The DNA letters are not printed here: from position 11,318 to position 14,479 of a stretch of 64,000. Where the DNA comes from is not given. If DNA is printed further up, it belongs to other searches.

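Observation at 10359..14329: Translationally coupled M48 (Ste24/HtpX-like) inner-membrane peptidase and an unusual M1-aminopeptidase-domain/Omp85 beta-barrel fusion protein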

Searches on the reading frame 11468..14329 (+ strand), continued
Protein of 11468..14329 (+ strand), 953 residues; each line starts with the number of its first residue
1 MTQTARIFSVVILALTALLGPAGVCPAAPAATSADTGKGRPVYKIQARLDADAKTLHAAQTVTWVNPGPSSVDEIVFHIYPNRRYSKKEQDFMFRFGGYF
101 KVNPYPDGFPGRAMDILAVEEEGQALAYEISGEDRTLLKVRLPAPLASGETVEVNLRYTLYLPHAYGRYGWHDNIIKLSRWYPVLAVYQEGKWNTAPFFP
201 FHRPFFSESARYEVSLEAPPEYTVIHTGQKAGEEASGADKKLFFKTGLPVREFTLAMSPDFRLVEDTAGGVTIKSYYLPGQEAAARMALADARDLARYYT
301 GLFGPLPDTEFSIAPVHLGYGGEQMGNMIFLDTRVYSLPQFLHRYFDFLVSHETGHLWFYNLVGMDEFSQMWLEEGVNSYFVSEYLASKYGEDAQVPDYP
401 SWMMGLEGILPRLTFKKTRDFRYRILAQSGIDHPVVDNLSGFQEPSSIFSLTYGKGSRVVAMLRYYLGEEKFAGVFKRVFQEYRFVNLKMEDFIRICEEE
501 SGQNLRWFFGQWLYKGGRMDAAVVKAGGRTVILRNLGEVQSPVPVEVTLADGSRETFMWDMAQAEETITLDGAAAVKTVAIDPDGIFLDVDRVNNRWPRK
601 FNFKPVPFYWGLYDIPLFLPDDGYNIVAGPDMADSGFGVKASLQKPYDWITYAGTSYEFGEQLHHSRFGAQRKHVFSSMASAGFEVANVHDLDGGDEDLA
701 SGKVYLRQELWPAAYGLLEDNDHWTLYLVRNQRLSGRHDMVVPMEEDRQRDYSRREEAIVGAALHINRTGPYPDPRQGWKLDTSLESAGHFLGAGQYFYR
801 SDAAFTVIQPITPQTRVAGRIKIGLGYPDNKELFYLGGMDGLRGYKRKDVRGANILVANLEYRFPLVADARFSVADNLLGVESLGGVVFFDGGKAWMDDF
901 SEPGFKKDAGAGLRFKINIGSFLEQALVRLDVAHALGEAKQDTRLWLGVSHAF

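Call 21: predict_structure(alignment_id=A1)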
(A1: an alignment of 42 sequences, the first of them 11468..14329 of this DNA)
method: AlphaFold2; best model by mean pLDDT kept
length: 953 residues; sequences in the alignment: 42
mean_pLDDT: 86.9   pTM: 0.86
mean pLDDT of the five models: 86.9, 86.9, 86.8, 84.9, 82.7
residues with pLDDT >= 90: 524; 70-90: 344; 50-70: 52; < 50: 33
segments of 3 or more residues with pLDDT < 50: 1-6, 19-37, 737-743
pLDDT, mean of each block of 10 residues (from residue 1): 50 60 39 46 97 96 93 94 87 84 88 91 95 91 94 97 92 94 92 79 72 97 95 94 95 96 92 95 97 94 86 94 90 94 95 91 86 90 95 88 71 86 87 81 71 86 94 93 91 95 92 89 94 94 95 94 93 92 92 94 89 86 94 83 94 90 89 90 90 81 89 76 90 56 60 74 90 88 86 75 93 90 90 85 85 91 89 84 93 86 81 92 89 86 83 54
secondary structure, 60 per line:
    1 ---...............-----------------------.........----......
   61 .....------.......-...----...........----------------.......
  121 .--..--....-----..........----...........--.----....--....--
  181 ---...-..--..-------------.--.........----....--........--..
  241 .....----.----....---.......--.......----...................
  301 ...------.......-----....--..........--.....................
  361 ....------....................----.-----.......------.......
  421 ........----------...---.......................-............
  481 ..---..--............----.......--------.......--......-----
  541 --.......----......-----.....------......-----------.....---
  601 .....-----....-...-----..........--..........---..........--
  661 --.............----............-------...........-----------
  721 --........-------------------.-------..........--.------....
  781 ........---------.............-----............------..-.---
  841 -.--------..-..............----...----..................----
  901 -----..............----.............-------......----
elements in order (helices of 4 or more, strands of 3 or more residues): H4-18 E42-50 E55-65 E72-78 H87-97 E114-121 E128-131 E137-146 E151-161 E169-172 E175-178 E184-186 E210-218 E223-226 E229-236 E239-245 E255-258 E262-268 E271-277 H282-303 E310-316 E322-325 E328-332 H333-337 H340-362 H371-390 H401-407 H415-428 H445-467 H469-482 H490-501 H506-512 E521-527 E530-535 E543-549 E554-559 E565-569 E576-581 E601-605 H611-614 E624-633 E636-645 E649-658 E663-675 E680-691 E699-709 E723-730 E758-767 E777-788 E798-810 E816-827 E854-867 E872-874 E879-896 E906-919 E924-936 E944-949

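Call 23: fold_search(model_id=the predicted structure, library=pdb)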
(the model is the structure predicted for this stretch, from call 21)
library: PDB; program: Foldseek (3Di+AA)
matches with E <= 10: 807; with E <= 0.001: 296
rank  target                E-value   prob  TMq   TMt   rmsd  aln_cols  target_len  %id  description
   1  5mj6_A                7.7e-27  1.00  0.43  0.47   5.4       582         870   14  Ligand-induced conformational change of Insulin-regulated aminopeptidase: insights on catalytic mechanism and active s (released 2017-04-05)
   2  7zyf_A                1.2e-26  1.00  0.43  0.48   6.1       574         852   15  Insulin regulated aminopeptidase (IRAP) in complex with a nanomolar alpha hydroxy beta amino acid based inhibitor. (released 2022-07-20)
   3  8cgp_B                2.4e-26  1.00  0.44  0.48   5.9       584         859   14  Insulin regulated aminopeptidase (IRAP) in complex with an allosteric aryl sulfonamide inhibitor (released 2024-01-31)
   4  6m8p_A                2.5e-26  1.00  0.43  0.47   6.2       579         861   15  Human ERAP1 bound to phosphinic pseudotripeptide inhibitor DG013 (released 2019-12-18)
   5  8cgp_A                4.8e-26  1.00  0.44  0.49   5.6       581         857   14  Insulin regulated aminopeptidase (IRAP) in complex with an allosteric aryl sulfonamide inhibitor (released 2024-01-31)
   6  5ab0_C                5.5e-26  1.00  0.43  0.46   6.0       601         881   14  Crystal structure of aminopeptidase ERAP2 with ligand (released 2015-09-30)
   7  7z28_A                5.8e-26  1.00  0.42  0.46   6.5       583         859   15  High-resolution crystal structure of ERAP1 with bound bestatin analogue inhibitor (released 2022-07-27)
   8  2yd0_A                7.6e-26  1.00  0.42  0.47   6.3       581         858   15  Crystal structure of the soluble domain of human endoplasmic reticulum aminopeptidase 1 ERAP1 (released 2011-04-13)
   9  6ydx_B                8.8e-26  1.00  0.43  0.48   6.3       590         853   14  Insulin-regulated aminopeptidase complexed with a macrocyclic peptidic inhibitor (released 2020-07-22)
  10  9gjn_A                9.2e-26  1.00  0.43  0.47   6.1       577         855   15  ERAP1 in complex with 1-[2-(3-oxo-3,4-dihydro-2H-1,4-benzothiazin-4-yl)acetamido]cyclohexane-1-carboxylic acid (released 2025-01-22)
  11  6t6r                  1.0e-25  1.00  0.42  0.47   6.4       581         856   15  Human endoplasmic reticulum aminopeptidase 1 (ERAP1) in complex with (4aR,5S,6R,8S,8aR)-5-(2-(Furan-3-yl)ethyl)-8-hydrox (released 2020-03-18)
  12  5mj6_B                1.1e-25  1.00  0.43  0.47   5.9       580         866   14  Ligand-induced conformational change of Insulin-regulated aminopeptidase: insights on catalytic mechanism and active s (released 2017-04-05)
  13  4z7i_A                1.5e-25  1.00  0.42  0.47   6.0       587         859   14  Crystal structure of insulin regulated aminopeptidase in complex with ligand (released 2015-08-26)
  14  9gk6                  2.4e-25  1.00  0.42  0.47   6.3       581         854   15  ERAP1 in complex with 1-[2-(6-chloro-3-oxo-3,4-dihydro-2H-1,4-benzothiazin-4-yl)acetamido]cyclohexane-1-carboxylic acid (released 2025-01-22)
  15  9gjs                  2.5e-25  1.00  0.43  0.47   6.0       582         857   15  ERAP1 in complex with 1-[2-(6-bromo-3-oxo-3,4-dihydro-2H-1,4-benzoxazin-4-yl)acetamido]-4,4-difluorocyclohexane-1-carbox (released 2025-01-22)
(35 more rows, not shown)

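Call 63: search_protein_representatives(alignment_id=A1)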
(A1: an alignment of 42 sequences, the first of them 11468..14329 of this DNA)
Query: 42 sequences, 940 profile positions. Proteins with E-value up to 0.001 (for the whole library): 30720; up to 1e-10: 15066; up to 1e-30: 3108. The best 150 are listed.
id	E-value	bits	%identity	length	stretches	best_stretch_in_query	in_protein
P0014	0.0e+00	1540.7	-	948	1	7-940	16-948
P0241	0.0e+00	1291.9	-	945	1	7-940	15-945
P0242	0.0e+00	1194.8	-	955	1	7-940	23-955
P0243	0.0e+00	1059.5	-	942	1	7-940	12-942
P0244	0.0e+00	1058.6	-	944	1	9-940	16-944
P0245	0.0e+00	1053.6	-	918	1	15-940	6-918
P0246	0.0e+00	1015.9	-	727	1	210-940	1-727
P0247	8.1e-238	808.4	-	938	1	13-940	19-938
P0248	4.3e-236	802.7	-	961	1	18-940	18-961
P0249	2.5e-227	773.7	-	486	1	454-940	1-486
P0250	3.8e-225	766.4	-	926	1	10-940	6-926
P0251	4.2e-218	743.1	-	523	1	11-526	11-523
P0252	4.2e-193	660.4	-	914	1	25-938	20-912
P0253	1.2e-187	642.4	-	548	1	392-940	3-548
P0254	4.4e-183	627.2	-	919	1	8-937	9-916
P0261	1.4e-146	506.4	-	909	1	8-929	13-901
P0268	1.6e-134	466.5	-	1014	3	25-519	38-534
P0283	8.2e-108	378.1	-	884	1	12-593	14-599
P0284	2.4e-105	370.0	-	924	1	22-596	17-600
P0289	3.7e-98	346.2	-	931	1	9-595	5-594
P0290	7.0e-98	345.3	-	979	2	206-602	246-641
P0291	2.0e-96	340.4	-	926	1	6-594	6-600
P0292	5.5e-96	339.0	-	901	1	7-592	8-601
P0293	1.9e-95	337.2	-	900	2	19-594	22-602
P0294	3.2e-95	336.4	-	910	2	26-586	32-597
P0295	3.2e-93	329.8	-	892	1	15-605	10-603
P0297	2.8e-91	323.4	-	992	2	9-592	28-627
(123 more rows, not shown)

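Call 65: search_protein_families(library=pfam, proteins=[P0283, P0284, P0289, P0291, P0292, P0293, P0294, P0295, P0297, P0290], max_evalue=0.01)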
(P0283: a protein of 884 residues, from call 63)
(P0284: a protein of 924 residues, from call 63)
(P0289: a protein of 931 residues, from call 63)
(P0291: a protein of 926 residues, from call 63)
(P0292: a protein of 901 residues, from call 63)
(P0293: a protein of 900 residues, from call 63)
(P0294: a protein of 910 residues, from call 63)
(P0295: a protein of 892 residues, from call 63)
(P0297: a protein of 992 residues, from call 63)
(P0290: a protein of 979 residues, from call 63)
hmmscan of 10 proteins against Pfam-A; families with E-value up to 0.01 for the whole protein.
P0283 (884 aa): 1 family
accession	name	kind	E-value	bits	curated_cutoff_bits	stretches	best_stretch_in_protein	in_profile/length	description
PF01433.26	Peptidase_M1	-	9.2e-22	78.2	27.7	1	275-498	4-218/218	Peptidase family M1 domain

P0284 (924 aa): 1 family
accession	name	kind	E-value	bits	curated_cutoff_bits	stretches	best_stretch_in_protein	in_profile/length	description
PF01433.26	Peptidase_M1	-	9.8e-23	81.3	27.7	1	265-495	3-218/218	Peptidase family M1 domain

P0289 (931 aa): 1 family
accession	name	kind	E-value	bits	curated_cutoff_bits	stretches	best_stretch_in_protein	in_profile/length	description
PF01433.26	Peptidase_M1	-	4.2e-23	82.5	27.7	1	272-489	2-218/218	Peptidase family M1 domain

P0291 (926 aa): 1 family
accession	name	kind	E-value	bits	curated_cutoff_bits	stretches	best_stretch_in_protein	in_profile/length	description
PF01433.26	Peptidase_M1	-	9.1e-26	91.2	27.7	1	283-495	12-217/218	Peptidase family M1 domain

P0292 (901 aa): 1 family
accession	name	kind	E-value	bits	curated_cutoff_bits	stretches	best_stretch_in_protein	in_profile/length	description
PF01433.26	Peptidase_M1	-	4.6e-21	75.9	27.7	1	273-504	4-218/218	Peptidase family M1 domain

P0293 (900 aa): 1 family
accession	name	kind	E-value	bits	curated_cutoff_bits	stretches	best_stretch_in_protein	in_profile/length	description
PF01433.26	Peptidase_M1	-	4.4e-21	75.9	27.7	1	284-499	12-218/218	Peptidase family M1 domain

P0294 (910 aa): 1 family
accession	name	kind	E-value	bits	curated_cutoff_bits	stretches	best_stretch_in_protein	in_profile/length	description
PF01433.26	Peptidase_M1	-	1.9e-20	73.9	27.7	1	274-503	3-218/218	Peptidase family M1 domain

P0295 (892 aa): 1 family
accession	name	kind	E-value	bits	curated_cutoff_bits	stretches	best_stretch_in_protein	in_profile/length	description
PF01433.26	Peptidase_M1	-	3.6e-26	92.6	27.7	1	272-493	3-218/218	Peptidase family M1 domain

P0297 (992 aa): 2 families
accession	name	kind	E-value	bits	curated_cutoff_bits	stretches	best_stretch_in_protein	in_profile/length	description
PF01433.26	Peptidase_M1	-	7e-15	55.7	27.7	1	365-523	69-218/218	Peptidase family M1 domain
PF01103.29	Omp85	-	5.7e-09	36.4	24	1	832-972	189-310/325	Omp85 superfamily domain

P0290 (979 aa): 1 family
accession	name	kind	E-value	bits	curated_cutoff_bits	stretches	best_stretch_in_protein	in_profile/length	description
PF01433.26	Peptidase_M1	-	7.8e-20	71.8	27.7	1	324-530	10-218/218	Peptidase family M1 domain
